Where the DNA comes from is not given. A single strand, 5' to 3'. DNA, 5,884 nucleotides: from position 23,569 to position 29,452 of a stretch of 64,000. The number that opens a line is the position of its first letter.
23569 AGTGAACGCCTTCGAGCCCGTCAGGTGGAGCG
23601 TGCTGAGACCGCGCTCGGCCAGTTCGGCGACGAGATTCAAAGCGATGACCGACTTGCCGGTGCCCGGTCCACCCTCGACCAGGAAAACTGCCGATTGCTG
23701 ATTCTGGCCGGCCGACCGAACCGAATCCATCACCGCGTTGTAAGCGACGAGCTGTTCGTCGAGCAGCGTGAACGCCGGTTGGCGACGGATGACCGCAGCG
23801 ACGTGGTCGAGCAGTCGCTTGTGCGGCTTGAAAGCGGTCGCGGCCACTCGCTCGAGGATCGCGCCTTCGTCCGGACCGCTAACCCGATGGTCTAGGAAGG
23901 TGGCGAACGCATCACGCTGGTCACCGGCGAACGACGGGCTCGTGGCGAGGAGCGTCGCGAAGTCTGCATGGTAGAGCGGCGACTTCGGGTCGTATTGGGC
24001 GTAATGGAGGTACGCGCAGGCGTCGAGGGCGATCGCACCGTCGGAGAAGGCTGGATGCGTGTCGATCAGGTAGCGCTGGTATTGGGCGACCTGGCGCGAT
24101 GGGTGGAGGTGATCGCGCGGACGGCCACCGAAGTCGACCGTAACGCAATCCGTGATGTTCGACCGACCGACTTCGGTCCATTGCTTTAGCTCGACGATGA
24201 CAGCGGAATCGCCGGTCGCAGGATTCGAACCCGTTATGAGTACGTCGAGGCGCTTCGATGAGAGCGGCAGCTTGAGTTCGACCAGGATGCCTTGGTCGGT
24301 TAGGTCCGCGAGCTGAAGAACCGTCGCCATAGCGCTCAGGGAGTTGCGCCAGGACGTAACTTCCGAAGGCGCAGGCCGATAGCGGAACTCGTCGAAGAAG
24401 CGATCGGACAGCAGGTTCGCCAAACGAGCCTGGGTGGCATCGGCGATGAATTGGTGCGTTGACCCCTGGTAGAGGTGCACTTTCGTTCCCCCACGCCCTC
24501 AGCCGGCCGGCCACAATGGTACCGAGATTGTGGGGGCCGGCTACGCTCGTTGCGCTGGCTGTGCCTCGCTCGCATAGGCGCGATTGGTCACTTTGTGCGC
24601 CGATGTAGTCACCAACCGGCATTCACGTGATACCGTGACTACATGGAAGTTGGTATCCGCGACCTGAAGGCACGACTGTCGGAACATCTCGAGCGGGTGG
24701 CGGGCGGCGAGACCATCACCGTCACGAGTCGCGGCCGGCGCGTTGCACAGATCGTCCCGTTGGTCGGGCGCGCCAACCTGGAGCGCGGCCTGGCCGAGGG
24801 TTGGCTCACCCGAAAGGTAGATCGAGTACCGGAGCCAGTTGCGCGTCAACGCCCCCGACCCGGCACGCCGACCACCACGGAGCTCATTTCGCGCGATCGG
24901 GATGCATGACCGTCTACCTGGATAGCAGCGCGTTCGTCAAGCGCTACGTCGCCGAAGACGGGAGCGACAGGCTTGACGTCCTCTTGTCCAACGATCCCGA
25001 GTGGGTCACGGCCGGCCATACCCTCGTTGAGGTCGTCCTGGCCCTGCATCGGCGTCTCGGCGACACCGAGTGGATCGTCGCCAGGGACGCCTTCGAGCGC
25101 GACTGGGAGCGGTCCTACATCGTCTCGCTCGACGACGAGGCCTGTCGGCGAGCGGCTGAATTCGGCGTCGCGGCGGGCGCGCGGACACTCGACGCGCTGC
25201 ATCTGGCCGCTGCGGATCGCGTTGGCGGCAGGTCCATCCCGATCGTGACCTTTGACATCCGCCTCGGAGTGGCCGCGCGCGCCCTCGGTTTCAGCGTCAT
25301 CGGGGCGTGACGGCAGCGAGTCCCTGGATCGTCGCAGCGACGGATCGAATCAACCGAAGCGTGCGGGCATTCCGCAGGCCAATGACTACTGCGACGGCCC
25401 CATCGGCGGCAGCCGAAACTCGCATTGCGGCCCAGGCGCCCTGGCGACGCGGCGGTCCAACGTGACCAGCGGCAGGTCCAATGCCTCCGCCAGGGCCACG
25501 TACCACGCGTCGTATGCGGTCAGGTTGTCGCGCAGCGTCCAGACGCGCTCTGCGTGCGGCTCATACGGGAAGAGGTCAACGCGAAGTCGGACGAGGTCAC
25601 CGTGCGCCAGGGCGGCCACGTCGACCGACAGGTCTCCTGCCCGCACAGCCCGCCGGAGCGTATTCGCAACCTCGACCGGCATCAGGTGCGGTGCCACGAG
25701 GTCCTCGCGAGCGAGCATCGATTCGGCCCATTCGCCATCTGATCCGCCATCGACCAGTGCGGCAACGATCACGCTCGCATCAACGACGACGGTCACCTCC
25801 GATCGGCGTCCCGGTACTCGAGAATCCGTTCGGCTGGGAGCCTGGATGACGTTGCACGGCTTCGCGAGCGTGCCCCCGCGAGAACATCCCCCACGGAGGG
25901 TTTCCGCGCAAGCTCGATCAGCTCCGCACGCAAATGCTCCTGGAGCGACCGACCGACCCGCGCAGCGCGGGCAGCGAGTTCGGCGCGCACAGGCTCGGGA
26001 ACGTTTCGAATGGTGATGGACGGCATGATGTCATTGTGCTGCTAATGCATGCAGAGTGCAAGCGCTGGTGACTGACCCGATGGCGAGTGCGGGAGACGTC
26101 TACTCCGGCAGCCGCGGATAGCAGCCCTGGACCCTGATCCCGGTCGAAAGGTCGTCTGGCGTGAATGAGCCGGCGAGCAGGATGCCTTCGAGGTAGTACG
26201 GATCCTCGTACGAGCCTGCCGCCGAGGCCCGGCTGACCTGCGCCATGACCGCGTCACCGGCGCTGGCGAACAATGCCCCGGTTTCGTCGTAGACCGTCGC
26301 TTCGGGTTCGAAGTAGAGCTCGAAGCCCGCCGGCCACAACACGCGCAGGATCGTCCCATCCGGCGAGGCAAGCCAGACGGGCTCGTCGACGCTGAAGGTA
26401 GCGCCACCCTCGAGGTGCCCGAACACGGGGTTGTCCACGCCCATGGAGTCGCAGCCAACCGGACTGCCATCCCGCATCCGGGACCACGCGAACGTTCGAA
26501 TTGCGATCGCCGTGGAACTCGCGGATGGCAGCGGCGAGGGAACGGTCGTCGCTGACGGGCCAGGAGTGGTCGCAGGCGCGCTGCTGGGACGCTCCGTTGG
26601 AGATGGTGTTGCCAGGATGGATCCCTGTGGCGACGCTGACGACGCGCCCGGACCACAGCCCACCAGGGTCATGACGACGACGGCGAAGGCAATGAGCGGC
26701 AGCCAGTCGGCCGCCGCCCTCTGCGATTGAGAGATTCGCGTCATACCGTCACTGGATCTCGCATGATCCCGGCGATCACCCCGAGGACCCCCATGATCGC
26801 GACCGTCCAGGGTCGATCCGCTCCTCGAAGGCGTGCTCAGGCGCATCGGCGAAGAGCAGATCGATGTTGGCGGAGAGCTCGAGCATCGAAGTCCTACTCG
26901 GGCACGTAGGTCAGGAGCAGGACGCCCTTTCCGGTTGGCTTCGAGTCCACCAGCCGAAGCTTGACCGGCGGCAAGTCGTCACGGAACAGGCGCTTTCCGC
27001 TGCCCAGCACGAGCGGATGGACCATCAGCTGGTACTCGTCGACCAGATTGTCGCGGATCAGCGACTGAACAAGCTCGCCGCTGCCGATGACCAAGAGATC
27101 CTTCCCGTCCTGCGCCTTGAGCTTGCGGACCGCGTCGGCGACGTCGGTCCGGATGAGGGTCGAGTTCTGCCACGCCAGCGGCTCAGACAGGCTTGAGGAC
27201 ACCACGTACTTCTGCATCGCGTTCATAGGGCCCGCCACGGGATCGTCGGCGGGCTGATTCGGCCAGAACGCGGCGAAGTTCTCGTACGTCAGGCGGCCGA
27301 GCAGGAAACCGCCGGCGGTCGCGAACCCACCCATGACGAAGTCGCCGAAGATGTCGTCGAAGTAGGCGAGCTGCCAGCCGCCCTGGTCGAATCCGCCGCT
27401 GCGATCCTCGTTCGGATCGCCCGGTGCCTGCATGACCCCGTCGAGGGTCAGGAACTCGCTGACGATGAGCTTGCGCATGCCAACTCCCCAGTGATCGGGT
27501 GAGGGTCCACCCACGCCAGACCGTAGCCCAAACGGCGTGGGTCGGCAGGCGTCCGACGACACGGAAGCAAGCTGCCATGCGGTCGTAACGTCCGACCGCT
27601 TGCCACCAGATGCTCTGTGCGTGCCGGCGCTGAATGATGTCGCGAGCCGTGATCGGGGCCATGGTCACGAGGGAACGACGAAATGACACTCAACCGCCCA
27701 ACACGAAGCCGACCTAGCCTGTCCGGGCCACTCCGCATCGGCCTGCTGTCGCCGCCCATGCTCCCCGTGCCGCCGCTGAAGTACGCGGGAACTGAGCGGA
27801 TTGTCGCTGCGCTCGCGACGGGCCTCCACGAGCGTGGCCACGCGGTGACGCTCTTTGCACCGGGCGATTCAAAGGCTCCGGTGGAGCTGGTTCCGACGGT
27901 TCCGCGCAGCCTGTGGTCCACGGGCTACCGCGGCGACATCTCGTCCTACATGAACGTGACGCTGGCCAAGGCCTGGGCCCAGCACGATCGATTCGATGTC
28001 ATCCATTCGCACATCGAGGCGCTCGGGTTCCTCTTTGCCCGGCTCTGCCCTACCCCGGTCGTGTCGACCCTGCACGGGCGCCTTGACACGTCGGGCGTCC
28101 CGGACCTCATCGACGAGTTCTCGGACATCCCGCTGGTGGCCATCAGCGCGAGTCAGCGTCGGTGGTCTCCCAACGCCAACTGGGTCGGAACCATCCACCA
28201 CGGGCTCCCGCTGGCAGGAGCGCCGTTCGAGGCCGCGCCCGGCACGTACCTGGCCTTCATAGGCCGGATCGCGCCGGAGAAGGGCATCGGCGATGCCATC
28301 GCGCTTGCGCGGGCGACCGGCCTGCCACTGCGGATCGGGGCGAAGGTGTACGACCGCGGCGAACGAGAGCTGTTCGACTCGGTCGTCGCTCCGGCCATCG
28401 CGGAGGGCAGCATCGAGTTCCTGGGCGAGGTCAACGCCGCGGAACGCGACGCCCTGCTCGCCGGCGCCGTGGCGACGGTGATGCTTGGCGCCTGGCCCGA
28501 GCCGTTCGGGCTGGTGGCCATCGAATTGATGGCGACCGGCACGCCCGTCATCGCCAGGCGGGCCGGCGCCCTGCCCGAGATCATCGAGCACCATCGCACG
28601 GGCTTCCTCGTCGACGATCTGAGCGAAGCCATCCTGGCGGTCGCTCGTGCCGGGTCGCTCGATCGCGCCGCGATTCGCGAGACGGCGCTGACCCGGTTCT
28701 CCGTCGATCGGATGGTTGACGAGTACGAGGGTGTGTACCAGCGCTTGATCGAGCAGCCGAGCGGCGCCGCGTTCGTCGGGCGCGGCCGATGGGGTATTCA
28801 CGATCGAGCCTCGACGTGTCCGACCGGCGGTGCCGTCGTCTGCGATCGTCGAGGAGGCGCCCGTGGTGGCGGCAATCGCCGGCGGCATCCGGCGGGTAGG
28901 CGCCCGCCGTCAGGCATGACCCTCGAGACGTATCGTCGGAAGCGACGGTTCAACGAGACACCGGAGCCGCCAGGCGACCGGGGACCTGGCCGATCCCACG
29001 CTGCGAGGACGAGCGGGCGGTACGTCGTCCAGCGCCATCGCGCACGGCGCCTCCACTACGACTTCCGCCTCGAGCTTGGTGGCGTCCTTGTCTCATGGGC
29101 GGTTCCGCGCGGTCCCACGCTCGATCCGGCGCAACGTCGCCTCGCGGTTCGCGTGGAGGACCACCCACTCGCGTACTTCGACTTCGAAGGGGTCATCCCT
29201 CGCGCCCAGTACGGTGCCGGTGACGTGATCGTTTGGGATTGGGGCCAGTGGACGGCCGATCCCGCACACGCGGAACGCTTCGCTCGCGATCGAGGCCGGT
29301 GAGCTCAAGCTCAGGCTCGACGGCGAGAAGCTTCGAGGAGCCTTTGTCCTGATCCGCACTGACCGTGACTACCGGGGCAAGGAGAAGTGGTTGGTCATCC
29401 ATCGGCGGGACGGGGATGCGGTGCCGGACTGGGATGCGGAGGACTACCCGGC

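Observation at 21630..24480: Lower-GC two-gene nuclease/helicase island (DUF2075-type PD-(D/E)xK + SF1 helicase protein, then a reader-HNH nuclease) next to toxin-antitoxin loci: candidate anti-phage/anti-MGE system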

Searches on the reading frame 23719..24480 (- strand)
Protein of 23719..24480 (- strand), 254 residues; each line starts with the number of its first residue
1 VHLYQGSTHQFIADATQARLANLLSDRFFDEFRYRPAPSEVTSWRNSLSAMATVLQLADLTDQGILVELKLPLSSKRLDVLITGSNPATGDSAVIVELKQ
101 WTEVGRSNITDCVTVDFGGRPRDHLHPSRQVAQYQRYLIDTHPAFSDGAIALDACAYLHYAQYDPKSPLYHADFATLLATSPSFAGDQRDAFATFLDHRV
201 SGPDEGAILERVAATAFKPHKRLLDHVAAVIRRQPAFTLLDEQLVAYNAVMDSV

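Call 42: search_protein_families(library=pfam, max_evalue=0.01, proteins=[window:23719-24480:-])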
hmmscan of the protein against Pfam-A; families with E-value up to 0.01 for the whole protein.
seq(254 aa): 0 families

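Call 43: search_protein_families(library=padloc, max_evalue=0.01, proteins=[window:23719-24480:-])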
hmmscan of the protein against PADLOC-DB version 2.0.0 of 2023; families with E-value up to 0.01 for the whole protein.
seq(254 aa): 1 family
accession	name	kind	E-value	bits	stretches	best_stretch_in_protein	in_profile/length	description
PDLC05014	PDC-S41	-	0.0016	14.8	1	3-84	5-80/657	-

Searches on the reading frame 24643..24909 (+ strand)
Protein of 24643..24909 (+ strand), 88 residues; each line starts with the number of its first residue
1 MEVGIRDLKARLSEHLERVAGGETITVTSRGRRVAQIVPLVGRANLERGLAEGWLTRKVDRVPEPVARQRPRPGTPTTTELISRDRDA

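Call 66: search_protein_families(library=pfam, max_evalue=0.001, proteins=[window:24643-24909:+])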
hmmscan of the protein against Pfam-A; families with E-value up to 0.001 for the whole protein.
window:24643-24909:+ (88 aa): 1 family
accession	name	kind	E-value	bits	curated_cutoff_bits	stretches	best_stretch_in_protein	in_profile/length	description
PF02604.26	PhdYeFM_antitox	-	5.4e-08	32.9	29.8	1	3-40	4-42/74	Antitoxin Phd_YefM, type II toxin-antitoxin system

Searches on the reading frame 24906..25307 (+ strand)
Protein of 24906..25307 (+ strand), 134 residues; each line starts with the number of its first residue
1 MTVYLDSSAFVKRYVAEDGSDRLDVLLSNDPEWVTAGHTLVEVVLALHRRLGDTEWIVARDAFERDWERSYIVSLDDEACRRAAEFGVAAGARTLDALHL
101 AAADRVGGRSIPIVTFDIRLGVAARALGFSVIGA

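Call 66: search_protein_families(library=pfam, max_evalue=0.001, proteins=[window:24906-25307:+])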
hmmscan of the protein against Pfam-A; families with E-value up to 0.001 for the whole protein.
seq(134 aa): 1 family
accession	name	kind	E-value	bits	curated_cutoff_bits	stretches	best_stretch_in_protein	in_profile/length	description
PF01850.27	PIN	-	3.8e-11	44.1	23.6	1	3-122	1-116/120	PIN domain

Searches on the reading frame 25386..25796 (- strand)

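Call 66: search_protein_families(library=pfam, max_evalue=0.001, proteins=[window:25386-25796:-])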
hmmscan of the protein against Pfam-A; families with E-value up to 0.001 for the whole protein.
window:25386-25796:- (136 aa): 1 family
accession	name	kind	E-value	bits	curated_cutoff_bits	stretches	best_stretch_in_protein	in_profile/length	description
PF01850.27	PIN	-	1.4e-13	52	23.6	1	3-121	1-118/120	PIN domain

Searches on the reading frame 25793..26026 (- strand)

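Call 66: search_protein_families(library=pfam, max_evalue=0.001, proteins=[window:25793-26026:-])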
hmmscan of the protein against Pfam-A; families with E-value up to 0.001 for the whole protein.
window:25793-26026:- (77 aa): 1 family
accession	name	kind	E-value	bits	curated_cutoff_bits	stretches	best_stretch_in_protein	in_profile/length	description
PF22513.2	FitA-like_RHH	-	6e-11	42.6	27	1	2-38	1-37/39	Antitoxin FitA-like, ribbon-helix-helix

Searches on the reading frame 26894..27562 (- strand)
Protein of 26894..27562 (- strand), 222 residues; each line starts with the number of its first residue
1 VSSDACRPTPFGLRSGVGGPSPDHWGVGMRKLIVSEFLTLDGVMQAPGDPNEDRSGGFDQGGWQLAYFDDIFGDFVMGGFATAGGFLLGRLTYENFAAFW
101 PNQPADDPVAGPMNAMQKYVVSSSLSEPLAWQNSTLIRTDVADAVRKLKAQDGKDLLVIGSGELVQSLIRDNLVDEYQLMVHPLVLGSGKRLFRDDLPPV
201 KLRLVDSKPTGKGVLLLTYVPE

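Call 66: search_protein_families(library=pfam, max_evalue=0.001, proteins=[window:26894-27562:-])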
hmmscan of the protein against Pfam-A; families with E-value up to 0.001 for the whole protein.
window:26894-27562:- (222 aa): 1 family
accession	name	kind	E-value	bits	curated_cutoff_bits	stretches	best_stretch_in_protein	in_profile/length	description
PF01872.23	RibD_C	-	5e-27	95.4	24.1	1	30-216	1-197/197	RibD C-terminal domain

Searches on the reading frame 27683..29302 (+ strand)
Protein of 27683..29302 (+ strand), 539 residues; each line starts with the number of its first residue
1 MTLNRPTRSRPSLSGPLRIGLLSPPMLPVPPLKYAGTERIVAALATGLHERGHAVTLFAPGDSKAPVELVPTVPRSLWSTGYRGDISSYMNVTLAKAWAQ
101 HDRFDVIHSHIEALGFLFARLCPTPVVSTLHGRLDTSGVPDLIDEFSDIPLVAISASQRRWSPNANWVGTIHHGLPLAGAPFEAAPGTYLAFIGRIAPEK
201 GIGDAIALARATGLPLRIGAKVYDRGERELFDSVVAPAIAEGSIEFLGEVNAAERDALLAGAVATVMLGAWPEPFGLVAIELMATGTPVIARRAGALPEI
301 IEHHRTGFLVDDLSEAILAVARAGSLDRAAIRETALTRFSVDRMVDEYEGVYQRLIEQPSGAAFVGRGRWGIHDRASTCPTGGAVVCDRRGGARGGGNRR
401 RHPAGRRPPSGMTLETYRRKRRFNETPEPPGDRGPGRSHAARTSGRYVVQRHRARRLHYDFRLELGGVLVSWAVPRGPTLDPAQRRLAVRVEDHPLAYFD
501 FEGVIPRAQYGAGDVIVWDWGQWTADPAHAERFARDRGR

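Call 66: search_protein_families(library=pfam, max_evalue=0.001, proteins=[window:27683-29302:+])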
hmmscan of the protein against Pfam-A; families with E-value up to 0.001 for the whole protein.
window:27683-29302:+ (539 aa): 5 families
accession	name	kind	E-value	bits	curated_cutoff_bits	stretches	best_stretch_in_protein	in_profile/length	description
PF13298.12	LigD_N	-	6.8e-34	116.7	31.1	1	450-527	1-78/107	DNA Ligase D 3'-phosphoesterase domain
PF00534.26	Glycos_transf_1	-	2.4e-16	60.2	26.4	1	189-313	17-143/172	Glycosyl transferases group 1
PF13439.12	Glyco_transf_4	-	9.1e-16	58.8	28.5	1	36-140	3-109/170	Glycosyltransferase Family 4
PF13692.12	Glyco_trans_1_4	-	2e-13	51.3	27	1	189-316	3-131/142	Glycosyl transferases group 1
PF13579.12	Glyco_trans_4_4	-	5.6e-10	40.2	29.7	1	36-138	2-109/158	Glycosyl transferase 4-like domain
